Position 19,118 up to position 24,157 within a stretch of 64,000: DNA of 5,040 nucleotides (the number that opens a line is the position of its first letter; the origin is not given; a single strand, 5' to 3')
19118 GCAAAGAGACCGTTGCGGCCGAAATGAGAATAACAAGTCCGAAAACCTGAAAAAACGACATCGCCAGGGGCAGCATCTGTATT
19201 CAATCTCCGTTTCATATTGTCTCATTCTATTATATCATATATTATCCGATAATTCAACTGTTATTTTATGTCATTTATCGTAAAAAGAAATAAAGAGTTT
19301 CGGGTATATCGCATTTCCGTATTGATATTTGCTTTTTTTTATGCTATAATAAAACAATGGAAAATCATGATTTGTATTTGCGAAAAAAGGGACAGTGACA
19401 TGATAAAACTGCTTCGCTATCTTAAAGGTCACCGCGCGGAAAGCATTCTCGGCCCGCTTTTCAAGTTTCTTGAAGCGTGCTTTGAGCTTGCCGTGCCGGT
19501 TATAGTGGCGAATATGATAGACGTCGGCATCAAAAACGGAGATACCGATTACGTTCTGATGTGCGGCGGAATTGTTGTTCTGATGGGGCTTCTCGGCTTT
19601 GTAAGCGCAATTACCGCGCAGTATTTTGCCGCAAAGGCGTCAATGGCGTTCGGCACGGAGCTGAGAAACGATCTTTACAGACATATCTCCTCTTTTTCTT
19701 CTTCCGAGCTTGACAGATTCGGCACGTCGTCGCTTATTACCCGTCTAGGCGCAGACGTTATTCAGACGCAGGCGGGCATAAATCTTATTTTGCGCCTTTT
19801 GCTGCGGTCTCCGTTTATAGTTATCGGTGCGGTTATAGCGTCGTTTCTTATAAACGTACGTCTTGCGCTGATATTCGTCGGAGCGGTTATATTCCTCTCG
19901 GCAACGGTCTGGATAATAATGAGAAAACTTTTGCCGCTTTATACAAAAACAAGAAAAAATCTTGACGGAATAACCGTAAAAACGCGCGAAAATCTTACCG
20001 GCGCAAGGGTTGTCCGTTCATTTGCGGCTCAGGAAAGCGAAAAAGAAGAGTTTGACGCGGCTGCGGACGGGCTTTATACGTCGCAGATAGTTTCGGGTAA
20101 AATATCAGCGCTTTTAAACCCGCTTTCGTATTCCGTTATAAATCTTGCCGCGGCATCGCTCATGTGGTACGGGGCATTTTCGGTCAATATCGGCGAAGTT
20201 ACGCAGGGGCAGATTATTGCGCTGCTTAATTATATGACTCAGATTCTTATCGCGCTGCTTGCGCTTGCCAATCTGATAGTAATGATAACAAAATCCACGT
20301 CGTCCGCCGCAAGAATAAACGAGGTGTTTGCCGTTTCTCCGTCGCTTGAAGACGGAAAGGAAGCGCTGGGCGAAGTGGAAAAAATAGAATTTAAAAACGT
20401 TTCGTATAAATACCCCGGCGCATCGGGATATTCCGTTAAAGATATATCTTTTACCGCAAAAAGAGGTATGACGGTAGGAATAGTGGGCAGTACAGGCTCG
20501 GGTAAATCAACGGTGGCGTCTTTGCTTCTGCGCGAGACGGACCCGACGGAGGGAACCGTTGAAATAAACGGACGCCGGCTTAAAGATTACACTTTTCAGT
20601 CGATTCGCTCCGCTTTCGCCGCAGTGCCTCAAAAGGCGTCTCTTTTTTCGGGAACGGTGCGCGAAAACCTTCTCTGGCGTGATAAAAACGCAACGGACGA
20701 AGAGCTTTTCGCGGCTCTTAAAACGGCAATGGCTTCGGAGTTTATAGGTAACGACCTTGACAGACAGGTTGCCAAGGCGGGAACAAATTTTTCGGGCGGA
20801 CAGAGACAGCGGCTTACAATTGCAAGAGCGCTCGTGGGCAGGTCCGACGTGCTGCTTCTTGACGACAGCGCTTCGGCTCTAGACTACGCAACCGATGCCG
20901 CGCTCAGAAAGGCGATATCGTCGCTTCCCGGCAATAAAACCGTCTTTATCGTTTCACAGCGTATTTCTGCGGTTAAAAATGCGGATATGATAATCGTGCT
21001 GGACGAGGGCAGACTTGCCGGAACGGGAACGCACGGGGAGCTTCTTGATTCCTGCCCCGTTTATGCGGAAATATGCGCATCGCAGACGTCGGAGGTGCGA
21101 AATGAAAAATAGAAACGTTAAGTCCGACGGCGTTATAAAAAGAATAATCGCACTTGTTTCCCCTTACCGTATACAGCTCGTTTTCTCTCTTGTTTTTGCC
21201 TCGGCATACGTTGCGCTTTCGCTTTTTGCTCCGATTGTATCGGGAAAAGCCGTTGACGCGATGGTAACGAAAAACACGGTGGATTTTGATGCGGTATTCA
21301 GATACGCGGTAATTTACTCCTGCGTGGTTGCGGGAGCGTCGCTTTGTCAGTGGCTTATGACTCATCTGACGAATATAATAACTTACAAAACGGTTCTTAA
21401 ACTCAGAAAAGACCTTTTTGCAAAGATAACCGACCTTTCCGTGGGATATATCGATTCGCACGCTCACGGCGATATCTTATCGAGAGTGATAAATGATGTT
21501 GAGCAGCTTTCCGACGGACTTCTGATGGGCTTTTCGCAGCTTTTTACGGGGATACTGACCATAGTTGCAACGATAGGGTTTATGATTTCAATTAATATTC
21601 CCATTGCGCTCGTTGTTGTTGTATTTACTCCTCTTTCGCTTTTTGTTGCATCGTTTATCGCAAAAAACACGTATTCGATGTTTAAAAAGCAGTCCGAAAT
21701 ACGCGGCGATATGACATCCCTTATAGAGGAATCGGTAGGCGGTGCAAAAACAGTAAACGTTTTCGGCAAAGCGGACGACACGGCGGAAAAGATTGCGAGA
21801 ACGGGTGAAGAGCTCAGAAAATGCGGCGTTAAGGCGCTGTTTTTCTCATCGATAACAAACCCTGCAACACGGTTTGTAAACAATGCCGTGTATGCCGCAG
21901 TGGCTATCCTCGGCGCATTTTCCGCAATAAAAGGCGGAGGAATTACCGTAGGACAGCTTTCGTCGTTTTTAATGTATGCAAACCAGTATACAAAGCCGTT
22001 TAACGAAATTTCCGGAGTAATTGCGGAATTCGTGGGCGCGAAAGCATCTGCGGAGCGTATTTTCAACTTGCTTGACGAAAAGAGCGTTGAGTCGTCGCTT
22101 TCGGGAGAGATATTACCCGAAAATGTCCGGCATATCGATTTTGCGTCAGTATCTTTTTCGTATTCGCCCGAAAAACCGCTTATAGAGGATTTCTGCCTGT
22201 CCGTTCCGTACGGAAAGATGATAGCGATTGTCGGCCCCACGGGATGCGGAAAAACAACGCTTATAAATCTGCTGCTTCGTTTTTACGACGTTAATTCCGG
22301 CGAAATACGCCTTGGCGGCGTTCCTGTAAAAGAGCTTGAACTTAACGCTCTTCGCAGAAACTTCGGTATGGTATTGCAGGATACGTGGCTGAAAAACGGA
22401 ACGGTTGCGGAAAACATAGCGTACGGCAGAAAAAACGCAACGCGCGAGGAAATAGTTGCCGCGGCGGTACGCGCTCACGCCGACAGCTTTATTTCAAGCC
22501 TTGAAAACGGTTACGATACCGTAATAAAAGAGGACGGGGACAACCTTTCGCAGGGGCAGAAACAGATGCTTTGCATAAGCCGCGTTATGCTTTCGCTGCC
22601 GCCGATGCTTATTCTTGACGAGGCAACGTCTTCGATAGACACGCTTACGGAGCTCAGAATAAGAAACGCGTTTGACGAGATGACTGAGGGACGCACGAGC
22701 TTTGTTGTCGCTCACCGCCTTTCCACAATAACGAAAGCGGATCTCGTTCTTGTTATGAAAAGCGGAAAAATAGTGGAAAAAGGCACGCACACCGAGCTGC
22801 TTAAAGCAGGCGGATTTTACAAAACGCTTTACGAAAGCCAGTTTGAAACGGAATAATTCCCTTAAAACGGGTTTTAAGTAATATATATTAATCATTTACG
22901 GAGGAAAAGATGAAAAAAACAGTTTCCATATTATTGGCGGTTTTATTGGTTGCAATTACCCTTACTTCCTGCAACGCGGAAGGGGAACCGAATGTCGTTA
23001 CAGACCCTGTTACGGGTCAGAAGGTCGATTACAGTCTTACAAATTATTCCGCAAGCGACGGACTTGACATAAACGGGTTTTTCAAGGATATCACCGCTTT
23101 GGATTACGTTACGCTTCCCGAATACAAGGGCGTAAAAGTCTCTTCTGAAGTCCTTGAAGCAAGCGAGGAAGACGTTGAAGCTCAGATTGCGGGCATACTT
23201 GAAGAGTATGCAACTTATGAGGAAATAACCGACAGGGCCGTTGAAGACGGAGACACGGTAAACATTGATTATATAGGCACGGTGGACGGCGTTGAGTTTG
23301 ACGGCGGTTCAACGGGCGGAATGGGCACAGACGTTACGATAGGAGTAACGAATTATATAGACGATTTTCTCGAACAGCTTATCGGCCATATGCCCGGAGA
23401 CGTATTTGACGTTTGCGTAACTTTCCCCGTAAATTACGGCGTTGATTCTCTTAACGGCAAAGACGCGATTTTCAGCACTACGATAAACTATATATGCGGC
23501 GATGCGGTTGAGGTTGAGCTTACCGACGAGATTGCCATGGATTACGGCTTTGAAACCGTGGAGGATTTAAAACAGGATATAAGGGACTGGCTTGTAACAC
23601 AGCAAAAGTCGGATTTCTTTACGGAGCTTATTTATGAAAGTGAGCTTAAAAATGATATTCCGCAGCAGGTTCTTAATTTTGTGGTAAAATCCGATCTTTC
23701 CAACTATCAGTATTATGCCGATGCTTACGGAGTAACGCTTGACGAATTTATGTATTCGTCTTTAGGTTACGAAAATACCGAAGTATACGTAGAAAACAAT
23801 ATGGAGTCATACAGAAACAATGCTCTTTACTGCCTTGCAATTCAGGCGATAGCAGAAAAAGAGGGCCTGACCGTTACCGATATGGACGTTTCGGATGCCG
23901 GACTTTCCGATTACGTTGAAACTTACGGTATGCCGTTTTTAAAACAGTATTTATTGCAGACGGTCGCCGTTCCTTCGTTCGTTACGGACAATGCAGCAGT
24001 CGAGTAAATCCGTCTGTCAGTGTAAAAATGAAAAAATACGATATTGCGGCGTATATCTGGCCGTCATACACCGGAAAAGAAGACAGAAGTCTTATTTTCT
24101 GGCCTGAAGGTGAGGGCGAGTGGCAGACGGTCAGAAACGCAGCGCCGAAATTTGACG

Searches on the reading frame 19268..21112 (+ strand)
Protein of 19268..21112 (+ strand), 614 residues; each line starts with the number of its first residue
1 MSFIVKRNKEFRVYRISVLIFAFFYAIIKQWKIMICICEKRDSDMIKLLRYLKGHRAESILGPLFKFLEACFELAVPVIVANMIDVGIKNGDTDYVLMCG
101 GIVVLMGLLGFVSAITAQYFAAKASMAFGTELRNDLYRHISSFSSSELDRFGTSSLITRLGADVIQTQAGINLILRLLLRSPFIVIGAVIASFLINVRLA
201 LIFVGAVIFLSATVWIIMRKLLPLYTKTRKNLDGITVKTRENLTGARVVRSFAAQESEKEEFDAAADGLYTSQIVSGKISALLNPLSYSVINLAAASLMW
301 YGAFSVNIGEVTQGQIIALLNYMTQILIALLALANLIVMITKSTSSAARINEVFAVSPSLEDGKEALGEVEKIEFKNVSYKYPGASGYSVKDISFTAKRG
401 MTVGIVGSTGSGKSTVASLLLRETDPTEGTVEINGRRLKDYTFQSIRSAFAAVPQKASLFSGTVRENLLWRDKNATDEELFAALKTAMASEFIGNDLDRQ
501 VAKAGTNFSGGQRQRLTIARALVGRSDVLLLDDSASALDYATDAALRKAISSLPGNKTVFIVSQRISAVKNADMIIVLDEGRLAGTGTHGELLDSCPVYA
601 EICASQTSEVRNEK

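Call 41: search_protein_families(library=pfam, proteins=[window:19268-21112:+], max_evalue=0.001)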
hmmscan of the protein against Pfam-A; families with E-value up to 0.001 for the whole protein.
window:19268-21112:+ (614 aa): 5 families
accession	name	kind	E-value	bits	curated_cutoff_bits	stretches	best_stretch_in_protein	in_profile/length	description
PF00664.28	ABC_membrane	-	1.7e-41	143.2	28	1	60-327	2-271/274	ABC transporter transmembrane region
PF00005.33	ABC_tran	-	2.3e-31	109.7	25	1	390-534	1-135/137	ABC transporter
PF06414.18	Zeta_toxin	-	8.6e-05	22.5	22.3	1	403-448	19-66/199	Zeta toxin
PF02463.25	SMC_N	-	0.0001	22.2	40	0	507-576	136-209/220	RecF/RecN/SMC N terminal domain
PF01935.23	DUF87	-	0.00095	19.8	23.2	0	403-423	26-46/220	Helicase HerA, central domain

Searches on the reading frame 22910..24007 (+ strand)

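Call 41: search_protein_families(library=pfam, proteins=[window:22910-24007:+], max_evalue=0.001)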
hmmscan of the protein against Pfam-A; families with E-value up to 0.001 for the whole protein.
window:22910-24007:+ (365 aa): 2 families
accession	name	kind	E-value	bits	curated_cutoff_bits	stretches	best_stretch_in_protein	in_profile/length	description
PF00254.34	FKBP_C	-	1.5e-10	41.7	21.1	1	109-189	3-90/94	FKBP-type peptidyl-prolyl cis-trans isomerase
PF05698.19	Trigger_C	-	2.6e-05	24.8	22.7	0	230-341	23-129/162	Bacterial trigger factor protein (TF) C-terminus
